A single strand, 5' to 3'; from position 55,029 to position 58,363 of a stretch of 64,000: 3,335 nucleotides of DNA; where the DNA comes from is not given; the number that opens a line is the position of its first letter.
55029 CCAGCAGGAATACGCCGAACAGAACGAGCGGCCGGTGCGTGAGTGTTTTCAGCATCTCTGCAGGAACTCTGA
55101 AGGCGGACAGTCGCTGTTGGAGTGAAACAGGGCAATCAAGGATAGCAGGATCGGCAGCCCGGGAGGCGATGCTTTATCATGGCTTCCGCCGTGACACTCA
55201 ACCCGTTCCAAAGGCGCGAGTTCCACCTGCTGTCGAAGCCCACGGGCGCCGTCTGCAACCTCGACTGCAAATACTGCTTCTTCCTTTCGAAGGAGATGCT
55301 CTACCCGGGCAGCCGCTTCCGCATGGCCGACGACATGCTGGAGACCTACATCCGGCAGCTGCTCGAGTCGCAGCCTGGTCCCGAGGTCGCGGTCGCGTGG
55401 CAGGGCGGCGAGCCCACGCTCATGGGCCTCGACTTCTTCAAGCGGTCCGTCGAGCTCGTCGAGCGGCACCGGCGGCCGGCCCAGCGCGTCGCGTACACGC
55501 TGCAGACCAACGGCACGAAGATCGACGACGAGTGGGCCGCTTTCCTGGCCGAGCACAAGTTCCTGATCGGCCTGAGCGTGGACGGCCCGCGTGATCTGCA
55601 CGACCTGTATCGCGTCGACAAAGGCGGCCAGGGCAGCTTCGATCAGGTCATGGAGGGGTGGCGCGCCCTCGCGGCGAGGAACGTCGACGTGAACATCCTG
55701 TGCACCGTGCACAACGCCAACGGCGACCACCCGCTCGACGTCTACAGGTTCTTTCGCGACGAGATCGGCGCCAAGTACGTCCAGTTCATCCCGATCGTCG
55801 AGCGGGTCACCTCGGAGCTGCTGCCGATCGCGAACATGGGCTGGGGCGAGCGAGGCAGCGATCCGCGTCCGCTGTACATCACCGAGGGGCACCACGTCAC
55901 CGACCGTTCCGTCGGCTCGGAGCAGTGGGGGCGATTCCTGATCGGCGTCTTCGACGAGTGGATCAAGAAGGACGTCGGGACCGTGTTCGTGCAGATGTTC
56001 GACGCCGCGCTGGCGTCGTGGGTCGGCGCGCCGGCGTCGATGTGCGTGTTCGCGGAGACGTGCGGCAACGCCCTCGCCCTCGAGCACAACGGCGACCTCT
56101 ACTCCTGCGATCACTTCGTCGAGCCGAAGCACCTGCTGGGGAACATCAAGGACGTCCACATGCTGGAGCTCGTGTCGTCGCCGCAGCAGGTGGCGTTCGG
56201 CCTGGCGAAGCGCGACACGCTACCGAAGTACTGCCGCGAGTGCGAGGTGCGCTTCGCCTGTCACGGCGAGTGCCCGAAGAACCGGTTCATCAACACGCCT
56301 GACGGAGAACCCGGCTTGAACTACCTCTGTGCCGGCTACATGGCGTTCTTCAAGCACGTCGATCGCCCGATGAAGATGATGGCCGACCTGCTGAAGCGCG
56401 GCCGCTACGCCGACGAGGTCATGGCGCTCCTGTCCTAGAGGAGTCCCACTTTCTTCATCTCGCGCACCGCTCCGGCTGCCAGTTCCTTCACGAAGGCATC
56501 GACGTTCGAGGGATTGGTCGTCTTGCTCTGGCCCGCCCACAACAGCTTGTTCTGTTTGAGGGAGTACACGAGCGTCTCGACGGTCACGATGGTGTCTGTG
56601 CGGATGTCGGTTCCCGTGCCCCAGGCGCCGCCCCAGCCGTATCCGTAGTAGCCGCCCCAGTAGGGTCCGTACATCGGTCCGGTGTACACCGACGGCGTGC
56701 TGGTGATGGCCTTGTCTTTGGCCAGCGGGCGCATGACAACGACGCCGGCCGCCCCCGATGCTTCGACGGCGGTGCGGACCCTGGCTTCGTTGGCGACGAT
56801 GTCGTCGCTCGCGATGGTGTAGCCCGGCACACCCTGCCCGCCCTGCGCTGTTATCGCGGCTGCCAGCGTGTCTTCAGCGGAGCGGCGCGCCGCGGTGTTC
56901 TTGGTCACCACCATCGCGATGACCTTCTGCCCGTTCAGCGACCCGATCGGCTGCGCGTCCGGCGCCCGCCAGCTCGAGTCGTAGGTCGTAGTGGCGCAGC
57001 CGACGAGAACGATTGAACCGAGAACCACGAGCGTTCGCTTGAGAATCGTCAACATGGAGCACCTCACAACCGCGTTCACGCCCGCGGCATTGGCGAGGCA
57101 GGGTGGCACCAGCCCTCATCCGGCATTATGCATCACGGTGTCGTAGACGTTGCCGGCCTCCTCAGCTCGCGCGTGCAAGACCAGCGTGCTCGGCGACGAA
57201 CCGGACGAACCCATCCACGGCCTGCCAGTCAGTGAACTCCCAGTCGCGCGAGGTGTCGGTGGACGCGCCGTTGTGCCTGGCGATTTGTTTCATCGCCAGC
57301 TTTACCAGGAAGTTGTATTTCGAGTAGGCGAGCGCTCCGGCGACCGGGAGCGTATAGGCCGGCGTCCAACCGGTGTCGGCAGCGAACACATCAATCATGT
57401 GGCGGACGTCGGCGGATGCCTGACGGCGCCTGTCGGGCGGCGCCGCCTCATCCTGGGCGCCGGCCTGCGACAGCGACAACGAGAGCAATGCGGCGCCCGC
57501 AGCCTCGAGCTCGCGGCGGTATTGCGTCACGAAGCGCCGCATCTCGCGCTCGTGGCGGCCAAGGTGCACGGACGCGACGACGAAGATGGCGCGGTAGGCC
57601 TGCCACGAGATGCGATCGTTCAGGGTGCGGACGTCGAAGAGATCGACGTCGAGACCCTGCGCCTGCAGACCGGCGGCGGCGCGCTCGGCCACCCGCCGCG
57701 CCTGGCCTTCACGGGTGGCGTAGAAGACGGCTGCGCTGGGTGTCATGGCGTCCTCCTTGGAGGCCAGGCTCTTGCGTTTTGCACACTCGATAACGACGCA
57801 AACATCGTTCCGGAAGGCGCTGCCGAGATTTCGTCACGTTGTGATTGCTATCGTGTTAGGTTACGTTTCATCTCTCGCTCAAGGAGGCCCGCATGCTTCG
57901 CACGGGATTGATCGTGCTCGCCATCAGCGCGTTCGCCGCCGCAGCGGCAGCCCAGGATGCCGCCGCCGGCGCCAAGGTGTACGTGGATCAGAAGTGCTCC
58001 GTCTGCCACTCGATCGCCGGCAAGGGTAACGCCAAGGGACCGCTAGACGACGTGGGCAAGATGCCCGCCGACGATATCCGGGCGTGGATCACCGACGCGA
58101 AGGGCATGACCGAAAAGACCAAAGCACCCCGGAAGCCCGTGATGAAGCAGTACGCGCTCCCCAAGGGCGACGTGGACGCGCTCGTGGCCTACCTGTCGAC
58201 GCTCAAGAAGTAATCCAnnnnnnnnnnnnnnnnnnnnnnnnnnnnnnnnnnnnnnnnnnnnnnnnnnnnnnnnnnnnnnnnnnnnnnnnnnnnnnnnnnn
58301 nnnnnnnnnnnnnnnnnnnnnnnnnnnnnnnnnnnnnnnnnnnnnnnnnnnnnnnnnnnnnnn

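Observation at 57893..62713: Four-gene porin-cytochrome electron conduit (MtrAB/PioAB/MtoAB type) paired with an ImcH/NapC-like inner-membrane cytochrome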

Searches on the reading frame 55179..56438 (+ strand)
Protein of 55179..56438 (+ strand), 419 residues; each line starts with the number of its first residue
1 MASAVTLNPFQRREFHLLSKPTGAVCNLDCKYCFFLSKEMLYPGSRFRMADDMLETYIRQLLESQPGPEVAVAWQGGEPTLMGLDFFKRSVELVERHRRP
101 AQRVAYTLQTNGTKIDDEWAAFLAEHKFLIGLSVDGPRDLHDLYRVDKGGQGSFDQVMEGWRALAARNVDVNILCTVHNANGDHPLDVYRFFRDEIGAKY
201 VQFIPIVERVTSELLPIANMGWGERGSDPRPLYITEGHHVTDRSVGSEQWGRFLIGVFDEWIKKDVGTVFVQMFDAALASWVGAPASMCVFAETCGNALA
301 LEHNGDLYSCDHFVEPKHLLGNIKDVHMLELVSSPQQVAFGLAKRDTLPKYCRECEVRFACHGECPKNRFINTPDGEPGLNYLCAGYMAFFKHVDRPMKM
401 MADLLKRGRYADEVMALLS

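Call 26: search_protein_families(library=pfam, proteins=[window:55179-56438:+], max_evalue=0.001)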
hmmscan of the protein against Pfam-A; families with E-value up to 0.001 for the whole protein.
window:55179-56438:+ (419 aa): 2 families
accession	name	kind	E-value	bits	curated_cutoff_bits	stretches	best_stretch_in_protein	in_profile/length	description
PF04055.27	Radical_SAM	-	2.3e-17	64.1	29.5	1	23-191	4-165/166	Radical SAM superfamily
PF13186.11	SPASM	-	2.1e-08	34.8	21.5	1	296-356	5-67/67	Iron-sulfur cluster-binding domain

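Call 66: search_protein_families(library=ncbifam, proteins=[window:55179-56438:+], max_evalue=0.001)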
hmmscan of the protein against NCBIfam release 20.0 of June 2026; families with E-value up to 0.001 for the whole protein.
window:55179-56438:+ (419 aa): 57 families (the best 25 are shown)
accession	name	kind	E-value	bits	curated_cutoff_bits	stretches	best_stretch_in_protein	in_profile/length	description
TIGR03942.1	sulfatase_rSAM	equivalog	6.3e-143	476.2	349.45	1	16-403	1-362/363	anaerobic sulfatase maturase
NF010308.0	PRK13745.1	equivalog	1.4e-129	432.6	484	1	5-416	4-403/412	anaerobic sulfatase-maturation protein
NF010321.0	PRK13758.1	equivalog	5.8e-65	219.8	441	2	15-211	4-199/370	anaerobic sulfatase-maturase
NF041298.1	rSAM_mat_DynA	equivalog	9.9e-55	185.9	450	2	20-195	6-177/356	dynobactin maturation radical SAM/SPASM protein DynA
NF041300.1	rSAM_mat_DarW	exception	6.3e-44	150.4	650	2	17-207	43-227/415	radical SAM/SPASM peptide maturase DarW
TIGR04083.1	rSAM_pep_methan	hypoth_equivalog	3e-37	128.4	300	2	25-195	9-167/376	TIGR04083 family peptide-modifying radical SAM enzyme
NF041718.1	rSAM_phane_AMC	equivalog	1.2e-35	123.3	425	1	17-203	8-185/362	cyclophane-forming radical SAM peptide maturase AmcB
NF041707.1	rSAM_YhhB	equivalog_domain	3.5e-35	121.6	445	2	25-203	11-192/369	cyclophane-forming radical SAM/SPASM peptide maturase YhhB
NF038005.1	rSAM_mat_DarE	equivalog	1.2e-34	119.9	650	2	24-179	82-232/432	darobactin maturation radical SAM/SPASM protein DarE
TIGR04261.1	rSAM_GlyRichRpt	subfamily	2e-34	119.2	310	1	23-195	4-176/363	cyclophane-forming radical SAM/SPASM peptide maturase GrrM/OscB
NF047865.1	rSAM_PapB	equivalog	2.7e-33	115.6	340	2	25-183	12-167/330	PapB family radical SAM/SPASM ranthipeptide maturase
TIGR04269.1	SAM_SPASM_FxsB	subfamily_domain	8e-31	107.4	370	1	25-373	11-341/363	FxsB family cyclophane-forming radical SAM/SPASM peptide maturase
TIGR04496.1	rSAM_XyeB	equivalog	1.7e-30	106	450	2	25-203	13-199/385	cyclophane-forming radical SAM/SPASM peptide maturase XyeB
TIGR03906.1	quino_hemo_SAM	equivalog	1.7e-29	102.8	453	1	25-209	103-287/467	quinohemoprotein amine dehydrogenase maturation protein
TIGR03974.1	rSAM_six_Cys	equivalog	1.2e-27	96.9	425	2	25-210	106-290/451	thioether cross-link-forming SCIFF peptide maturase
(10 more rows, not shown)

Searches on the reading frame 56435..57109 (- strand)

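Call 26: search_protein_families(library=pfam, proteins=[window:56435-57109:-], max_evalue=0.001)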
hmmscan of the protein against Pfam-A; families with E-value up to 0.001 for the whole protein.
window:56435-57109:- (224 aa): 1 family
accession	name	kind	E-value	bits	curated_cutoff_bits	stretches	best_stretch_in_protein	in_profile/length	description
PF13590.11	DUF4136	-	2.9e-05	25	32.8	1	116-201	73-130/152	Domain of unknown function (DUF4136)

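Call 66: search_protein_families(library=ncbifam, proteins=[window:56435-57109:-], max_evalue=0.001)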
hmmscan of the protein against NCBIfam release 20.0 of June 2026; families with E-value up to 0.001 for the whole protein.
window:56435-57109:- (224 aa): 0 families

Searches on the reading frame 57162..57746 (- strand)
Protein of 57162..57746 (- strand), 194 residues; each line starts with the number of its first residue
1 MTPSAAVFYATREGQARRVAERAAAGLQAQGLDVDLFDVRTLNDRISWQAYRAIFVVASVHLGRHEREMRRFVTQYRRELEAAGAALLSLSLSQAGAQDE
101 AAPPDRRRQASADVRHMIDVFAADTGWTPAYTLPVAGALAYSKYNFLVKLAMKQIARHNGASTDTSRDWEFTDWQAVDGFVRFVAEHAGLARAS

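Call 26: search_protein_families(library=pfam, proteins=[window:57162-57746:-], max_evalue=0.001)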
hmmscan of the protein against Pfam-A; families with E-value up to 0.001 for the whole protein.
window:57162-57746:- (194 aa): 2 families
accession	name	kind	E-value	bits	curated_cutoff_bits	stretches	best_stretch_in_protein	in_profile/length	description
PF12724.12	Flavodoxin_5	-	3.6e-26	92.7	27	1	7-166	2-145/145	Flavodoxin domain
PF00258.30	Flavodoxin_1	-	2.6e-06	28.1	25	1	7-73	1-69/143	Flavodoxin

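Call 66: search_protein_families(library=ncbifam, proteins=[window:57162-57746:-], max_evalue=0.001)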
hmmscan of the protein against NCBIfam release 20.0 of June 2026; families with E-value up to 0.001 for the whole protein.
window:57162-57746:- (194 aa): 2 families
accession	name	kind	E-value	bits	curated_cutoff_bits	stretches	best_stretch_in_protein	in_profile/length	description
NF008316.0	PRK11104.1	equivalog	1.3e-28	100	142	1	7-185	5-172/177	menaquinone-dependent protoporphyrinogen IX dehydrogenase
NF005989.0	PRK08105.1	equivalog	0.00033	20.6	160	1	6-59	5-57/149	flavodoxin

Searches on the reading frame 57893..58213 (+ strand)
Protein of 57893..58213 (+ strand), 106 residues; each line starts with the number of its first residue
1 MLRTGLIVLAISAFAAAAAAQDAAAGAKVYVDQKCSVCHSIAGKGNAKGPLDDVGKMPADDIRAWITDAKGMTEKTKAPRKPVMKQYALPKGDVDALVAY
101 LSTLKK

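Call 3: search_protein_families(library=ncbifam, proteins=[window:57893-58213:+], max_evalue=0.01)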
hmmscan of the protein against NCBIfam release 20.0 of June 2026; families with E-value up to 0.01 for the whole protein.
window:57893-58213:+ (106 aa): 12 families
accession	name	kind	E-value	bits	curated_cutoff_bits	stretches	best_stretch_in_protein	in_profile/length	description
TIGR00782.1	ccoP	equivalog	2e-07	30.6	179.95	1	8-104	189-281/285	cytochrome-c oxidase, cbb3-type subunit III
TIGR04485.1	thiosulf_SoxX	equivalog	8.1e-06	26.5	61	1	34-104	4-78/78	sulfur oxidation c-type cytochrome SoxX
NF045774.1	cytochro_C551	exception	4.4e-05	23.4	118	1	19-73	35-89/110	cytochrome c551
TIGR02603.1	CxxCH_TIGR02603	domain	4.9e-05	23.3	68.15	1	22-50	2-29/134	putative heme-binding domain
NF050122.1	bc1_QcrC_actin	exception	0.00043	19.7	200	1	11-102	25-115/253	cytochrome bc1 complex diheme cytochrome c subunit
NF045930.1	Cytc6PetJCyano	equivalog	0.00047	20.1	135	1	6-40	11-44/110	cytochrome c6 PetJ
NF045773.1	cytochro_C550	exception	0.0006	19.7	125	1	20-78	45-104/118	cytochrome c550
NF043008.1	Cyt550_Brdyrhiz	equivalog_domain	0.00064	19.9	240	1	4-46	7-48/131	cytochrome c-550 CycA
NF011054.0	PRK14486.1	equivalog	0.0037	16.8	447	1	22-105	214-291/294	putative bifunctional cbb3-type cytochrome c oxidase subunit II/cytochrome c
TIGR03806.1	chp_HNE_0200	subfamily_domain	0.0045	16.2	313.3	1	16-48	202-234/314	SO2930 family diheme c-type cytochrome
NF011055.0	PRK14487.1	subfamily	0.0057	16.2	218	0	24-40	57-73/212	cbb3-type cytochrome c oxidase subunit II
NF040971.1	cytc_ExtS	equivalog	0.0087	15.3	100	1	4-49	60-104/262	selenite/tellurite reduction operon c-type cytochrome lipoprotein ExtS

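Call 4: search_protein_families(library=pfam, proteins=[window:57893-58213:+], max_evalue=0.01)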
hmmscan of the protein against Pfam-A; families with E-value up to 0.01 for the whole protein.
window:57893-58213:+ (106 aa): 3 families
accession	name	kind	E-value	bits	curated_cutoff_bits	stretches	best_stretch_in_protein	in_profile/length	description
PF00034.26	Cytochrom_C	-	4.9e-11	44.2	21.3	1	23-105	1-90/90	Cytochrome c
PF13442.11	Cytochrome_CBB3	-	1.5e-06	28.8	27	1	22-101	2-68/68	Cytochrome C oxidase, cbb3-type, subunit III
PF02433.20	FixO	-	0.005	16.8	29.6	0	25-40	52-67/219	Cytochrome C oxidase, mono-heme subunit/FixO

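Call 10: search_solved_structures(query=window:57893-58213:+, max_evalue=1)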
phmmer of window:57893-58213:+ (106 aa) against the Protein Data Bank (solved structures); distinct sequences matched with E-value up to 1: 23.
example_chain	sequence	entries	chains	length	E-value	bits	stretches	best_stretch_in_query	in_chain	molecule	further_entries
7zs0_A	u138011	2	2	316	0.00027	24.6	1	17-55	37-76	Hypothetical (Diheme) protein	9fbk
7zs1_A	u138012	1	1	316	0.00027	24.6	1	17-55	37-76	Hypothetical (Diheme) protein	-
7zs2_A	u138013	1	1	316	0.00027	24.6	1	17-55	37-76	Hypothetical (Diheme) protein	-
3mk7_C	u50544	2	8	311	0.0014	22.3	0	21-66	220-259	Cytochrome c oxidase, cbb3-type, subunit P | Cbb3-type cytochrome c oxidase subunit CcoP1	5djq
5xdh_A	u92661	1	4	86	0.0051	20.5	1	28-99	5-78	Putative cytochrome c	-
2yev_B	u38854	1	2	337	0.015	19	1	55-105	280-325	CYTOCHROME C OXIDASE SUBUNIT 2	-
8qk0_A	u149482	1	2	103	0.038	17.7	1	3-72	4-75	Lipoprotein cytochrome c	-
3o0r_C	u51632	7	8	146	0.065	17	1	19-102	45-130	Nitric oxide reductase subunit C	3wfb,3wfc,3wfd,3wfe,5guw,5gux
1c2n_A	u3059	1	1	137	0.12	16.1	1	9-43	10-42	CYTOCHROME C2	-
7b21_AAA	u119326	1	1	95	0.14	15.9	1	21-50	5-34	Carbohydrate binding protein, putative, cbp2D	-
3m97_X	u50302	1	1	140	0.19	15.4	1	13-50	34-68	Cytochrome c-552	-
2c2c_A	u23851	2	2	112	0.21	15.3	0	22-50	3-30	CYTOCHROME C2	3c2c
5z7q_A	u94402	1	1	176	0.23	15.2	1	13-78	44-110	Flagellin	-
6r6n_B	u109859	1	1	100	0.23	15.2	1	25-77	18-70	KustA0088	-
6r6m_B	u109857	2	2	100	0.28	14.9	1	25-74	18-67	Kusta0088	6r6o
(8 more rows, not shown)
